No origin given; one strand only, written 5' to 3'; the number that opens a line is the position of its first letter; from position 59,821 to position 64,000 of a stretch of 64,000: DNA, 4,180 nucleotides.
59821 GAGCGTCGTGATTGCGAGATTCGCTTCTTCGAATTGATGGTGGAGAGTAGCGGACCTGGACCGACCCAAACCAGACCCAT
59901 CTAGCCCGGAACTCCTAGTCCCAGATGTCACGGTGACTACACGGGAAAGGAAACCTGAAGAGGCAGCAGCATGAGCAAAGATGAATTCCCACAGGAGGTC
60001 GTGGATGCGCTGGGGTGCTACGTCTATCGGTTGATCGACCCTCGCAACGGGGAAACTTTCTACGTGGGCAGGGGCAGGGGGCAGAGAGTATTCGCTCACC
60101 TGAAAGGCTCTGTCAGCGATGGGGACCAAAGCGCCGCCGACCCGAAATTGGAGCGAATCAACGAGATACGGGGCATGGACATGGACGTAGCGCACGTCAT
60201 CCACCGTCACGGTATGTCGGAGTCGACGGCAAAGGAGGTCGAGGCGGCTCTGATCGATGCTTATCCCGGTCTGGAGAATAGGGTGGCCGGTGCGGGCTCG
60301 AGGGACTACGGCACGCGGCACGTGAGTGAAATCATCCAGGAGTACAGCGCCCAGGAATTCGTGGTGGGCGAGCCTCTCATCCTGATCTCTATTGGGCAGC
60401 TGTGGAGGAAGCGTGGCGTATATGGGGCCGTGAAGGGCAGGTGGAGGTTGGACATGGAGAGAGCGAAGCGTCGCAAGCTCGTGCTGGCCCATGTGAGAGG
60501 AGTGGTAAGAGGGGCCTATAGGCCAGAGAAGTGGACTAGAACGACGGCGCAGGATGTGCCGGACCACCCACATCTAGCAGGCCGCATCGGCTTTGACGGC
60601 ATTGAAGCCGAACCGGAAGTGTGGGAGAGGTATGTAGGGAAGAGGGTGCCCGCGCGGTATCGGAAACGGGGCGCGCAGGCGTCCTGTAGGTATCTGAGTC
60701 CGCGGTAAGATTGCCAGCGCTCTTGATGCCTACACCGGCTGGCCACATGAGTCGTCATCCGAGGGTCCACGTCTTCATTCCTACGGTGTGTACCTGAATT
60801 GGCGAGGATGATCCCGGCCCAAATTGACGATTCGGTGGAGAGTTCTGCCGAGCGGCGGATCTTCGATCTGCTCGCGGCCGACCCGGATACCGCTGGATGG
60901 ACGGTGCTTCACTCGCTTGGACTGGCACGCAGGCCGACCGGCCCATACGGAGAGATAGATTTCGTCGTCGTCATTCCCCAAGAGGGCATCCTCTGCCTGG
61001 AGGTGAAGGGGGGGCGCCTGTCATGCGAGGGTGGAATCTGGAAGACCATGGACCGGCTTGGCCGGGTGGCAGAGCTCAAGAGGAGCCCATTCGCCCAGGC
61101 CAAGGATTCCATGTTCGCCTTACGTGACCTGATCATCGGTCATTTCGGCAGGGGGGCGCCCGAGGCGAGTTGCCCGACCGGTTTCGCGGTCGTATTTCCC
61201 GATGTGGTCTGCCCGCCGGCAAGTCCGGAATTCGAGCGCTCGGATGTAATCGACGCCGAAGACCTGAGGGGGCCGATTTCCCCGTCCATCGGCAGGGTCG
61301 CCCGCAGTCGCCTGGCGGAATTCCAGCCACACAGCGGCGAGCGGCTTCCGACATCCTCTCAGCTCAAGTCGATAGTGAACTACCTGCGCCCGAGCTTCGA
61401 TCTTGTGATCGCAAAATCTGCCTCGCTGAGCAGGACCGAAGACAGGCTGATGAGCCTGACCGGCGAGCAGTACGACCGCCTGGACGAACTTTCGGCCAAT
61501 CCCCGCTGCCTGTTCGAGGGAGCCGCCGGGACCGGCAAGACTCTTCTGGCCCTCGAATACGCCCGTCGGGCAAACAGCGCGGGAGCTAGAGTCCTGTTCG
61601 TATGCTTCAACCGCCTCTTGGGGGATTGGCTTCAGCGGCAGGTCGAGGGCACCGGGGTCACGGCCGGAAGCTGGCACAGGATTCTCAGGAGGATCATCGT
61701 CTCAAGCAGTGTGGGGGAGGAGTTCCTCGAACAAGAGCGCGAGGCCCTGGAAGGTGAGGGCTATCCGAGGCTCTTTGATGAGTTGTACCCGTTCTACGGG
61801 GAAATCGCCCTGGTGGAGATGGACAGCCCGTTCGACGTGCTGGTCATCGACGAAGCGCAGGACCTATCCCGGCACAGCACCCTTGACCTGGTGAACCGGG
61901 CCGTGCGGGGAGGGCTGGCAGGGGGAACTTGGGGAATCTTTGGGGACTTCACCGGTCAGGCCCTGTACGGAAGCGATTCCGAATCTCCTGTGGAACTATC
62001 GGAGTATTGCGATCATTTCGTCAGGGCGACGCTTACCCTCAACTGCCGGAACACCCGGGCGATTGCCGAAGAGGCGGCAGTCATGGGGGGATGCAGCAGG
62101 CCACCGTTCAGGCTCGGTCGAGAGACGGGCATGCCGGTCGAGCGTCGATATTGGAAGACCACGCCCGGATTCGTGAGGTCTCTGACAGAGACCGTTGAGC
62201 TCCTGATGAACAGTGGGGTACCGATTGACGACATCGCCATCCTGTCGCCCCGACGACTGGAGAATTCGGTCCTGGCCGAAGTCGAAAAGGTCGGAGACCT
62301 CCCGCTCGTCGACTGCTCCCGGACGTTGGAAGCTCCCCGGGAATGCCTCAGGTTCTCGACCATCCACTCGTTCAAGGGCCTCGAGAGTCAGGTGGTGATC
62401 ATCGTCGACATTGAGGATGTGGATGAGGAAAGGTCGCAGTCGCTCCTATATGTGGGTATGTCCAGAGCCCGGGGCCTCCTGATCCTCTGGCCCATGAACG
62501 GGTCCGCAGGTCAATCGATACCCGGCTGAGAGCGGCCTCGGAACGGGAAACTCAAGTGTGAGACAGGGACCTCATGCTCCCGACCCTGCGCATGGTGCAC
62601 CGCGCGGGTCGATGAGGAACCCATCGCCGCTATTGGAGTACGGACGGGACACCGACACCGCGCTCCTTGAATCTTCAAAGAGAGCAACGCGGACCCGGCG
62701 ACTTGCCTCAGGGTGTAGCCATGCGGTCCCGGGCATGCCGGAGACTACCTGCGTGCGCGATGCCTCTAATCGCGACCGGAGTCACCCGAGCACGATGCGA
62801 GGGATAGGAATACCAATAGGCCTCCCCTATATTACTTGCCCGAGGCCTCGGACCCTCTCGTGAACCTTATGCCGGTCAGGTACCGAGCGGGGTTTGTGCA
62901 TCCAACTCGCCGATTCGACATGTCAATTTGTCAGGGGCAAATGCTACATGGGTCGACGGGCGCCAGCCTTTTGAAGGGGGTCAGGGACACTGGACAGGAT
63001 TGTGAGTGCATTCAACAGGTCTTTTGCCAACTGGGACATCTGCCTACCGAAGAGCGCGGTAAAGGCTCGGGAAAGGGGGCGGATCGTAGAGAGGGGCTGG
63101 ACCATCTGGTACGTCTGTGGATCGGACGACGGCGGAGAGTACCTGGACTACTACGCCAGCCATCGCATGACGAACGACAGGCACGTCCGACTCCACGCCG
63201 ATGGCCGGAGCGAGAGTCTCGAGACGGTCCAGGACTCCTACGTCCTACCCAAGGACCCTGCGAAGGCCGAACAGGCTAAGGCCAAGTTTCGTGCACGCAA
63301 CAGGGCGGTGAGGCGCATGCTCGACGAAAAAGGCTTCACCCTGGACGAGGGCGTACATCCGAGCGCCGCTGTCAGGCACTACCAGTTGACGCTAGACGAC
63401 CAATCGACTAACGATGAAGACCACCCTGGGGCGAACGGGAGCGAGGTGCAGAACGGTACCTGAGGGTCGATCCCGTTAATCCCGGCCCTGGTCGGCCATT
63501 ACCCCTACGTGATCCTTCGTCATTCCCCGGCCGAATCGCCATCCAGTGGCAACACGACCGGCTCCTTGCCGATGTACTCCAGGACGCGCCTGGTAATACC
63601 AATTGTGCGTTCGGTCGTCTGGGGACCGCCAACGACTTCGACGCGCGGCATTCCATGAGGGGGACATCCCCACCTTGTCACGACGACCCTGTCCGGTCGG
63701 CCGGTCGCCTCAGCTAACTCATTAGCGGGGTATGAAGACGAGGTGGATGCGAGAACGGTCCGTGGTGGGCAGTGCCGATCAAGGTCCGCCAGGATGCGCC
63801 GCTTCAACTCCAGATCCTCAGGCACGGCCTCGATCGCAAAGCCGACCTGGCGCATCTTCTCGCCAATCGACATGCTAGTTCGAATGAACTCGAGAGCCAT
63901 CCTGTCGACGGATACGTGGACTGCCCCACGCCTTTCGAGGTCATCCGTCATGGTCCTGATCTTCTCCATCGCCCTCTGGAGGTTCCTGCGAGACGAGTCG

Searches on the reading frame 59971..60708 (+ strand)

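Call 62: search_protein_families(library=pfam, proteins=[window:59971-60708:+], max_evalue=0.01)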
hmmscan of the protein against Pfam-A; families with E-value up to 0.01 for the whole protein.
window:59971-60708:+ (245 aa): 2 families
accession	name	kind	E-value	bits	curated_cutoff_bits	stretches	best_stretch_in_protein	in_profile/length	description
PF22945.2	LEM-3_GIY-YIG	-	1.8e-11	44.7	27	1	29-98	27-96/151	LEM-3-like GIY-YIG domain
PF22448.1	RepB_primase_C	-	0.0045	17.3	26.1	1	86-118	20-51/54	RepB DNA-primase C-terminal helical domain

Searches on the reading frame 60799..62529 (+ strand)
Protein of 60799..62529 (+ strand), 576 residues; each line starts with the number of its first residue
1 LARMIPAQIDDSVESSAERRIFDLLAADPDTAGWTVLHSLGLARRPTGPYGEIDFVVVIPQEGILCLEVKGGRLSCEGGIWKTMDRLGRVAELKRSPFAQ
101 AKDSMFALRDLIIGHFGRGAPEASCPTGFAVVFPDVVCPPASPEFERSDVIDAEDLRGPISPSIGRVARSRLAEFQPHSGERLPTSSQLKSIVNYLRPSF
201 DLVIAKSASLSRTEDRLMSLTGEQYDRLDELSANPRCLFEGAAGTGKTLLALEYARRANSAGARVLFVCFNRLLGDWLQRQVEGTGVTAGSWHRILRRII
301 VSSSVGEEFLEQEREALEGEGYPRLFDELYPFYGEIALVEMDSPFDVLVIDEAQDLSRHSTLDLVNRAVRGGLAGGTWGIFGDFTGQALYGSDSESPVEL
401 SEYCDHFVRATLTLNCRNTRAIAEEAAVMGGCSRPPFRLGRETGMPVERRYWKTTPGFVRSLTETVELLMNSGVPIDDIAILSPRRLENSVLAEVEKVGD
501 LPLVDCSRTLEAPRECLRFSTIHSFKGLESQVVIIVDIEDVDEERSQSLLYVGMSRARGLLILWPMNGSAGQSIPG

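Call 62: search_protein_families(library=pfam, proteins=[window:60799-62529:+], max_evalue=0.01)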
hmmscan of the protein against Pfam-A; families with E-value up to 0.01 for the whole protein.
window:60799-62529:+ (576 aa): 13 families
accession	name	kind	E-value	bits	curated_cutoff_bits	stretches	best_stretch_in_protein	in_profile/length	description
PF08378.17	NERD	-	3.6e-10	40.8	22.1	1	16-115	4-96/111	Nuclease-related domain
PF13538.12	UvrD_C_2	-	2.5e-09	37.3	27.4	1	518-563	3-51/52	UvrD-like helicase C-terminal domain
PF09848.15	SLFN-g3_helicase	-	3.6e-07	30.2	24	1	237-361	4-96/354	Schlafen group 3, DNA/RNA helicase domain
PF13604.12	AAA_30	-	1.8e-06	28.3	27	1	220-370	2-114/191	AAA domain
PF04851.21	ResIII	-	4.3e-05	23.9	22.5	1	232-286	21-77/164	Type III restriction enzyme, res subunit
PF01443.25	Viral_helicase1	-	6.6e-05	23.3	21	1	501-562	163-225/228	Viral superfamily 1 RNA helicase core domain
PF13401.12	AAA_22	-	8.5e-05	23.3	27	1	239-361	10-101/130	AAA domain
PF13361.12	UvrD_C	-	0.00016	21.6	25.6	1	515-563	285-345/350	UvrD-like helicase C-terminal domain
PF13191.12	AAA_16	-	0.00035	21.6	32.6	1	236-360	26-148/167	AAA ATPase domain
PF13245.12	AAA_19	-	0.00037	21.1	25.1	1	231-367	8-113/134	AAA domain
PF01695.23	IstB_IS21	-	0.0021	18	24.1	1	237-285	95-143/238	IstB-like ATP binding protein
PF02562.22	PhoH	-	0.0026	17.7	27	0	220-258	5-43/205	PhoH-like protein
PF06745.19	ATPase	-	0.0053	16.6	26.6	1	238-274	23-60/231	KaiC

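Call 65: find_encoding_contigs(protein=window:60799-62529:+, flank=10000, max_places=2)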
Protein window:60799-62529:+ (576 aa): no gene with exactly this product is on record in the collection.

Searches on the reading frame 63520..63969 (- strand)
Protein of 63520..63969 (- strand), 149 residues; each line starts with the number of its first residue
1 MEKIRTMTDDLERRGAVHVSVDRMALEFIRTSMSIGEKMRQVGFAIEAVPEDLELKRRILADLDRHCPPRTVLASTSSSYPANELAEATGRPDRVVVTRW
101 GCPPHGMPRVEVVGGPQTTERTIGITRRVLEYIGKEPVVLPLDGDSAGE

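Call 4: search_protein_families(library=pfam, proteins=[window:63520-63969:-], max_evalue=0.01)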
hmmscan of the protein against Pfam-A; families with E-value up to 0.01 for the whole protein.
window:63520-63969:- (149 aa): 1 family
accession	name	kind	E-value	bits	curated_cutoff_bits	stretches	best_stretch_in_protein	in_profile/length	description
PF02737.24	3HCDH_N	-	1.3e-30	107.1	22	1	2-140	40-177/180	3-hydroxyacyl-CoA dehydrogenase, NAD binding domain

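Call 5: search_protein_families(library=padloc, proteins=[window:63520-63969:-], max_evalue=0.01)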
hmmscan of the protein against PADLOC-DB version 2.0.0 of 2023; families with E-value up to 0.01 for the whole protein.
window:63520-63969:- (149 aa): 0 families
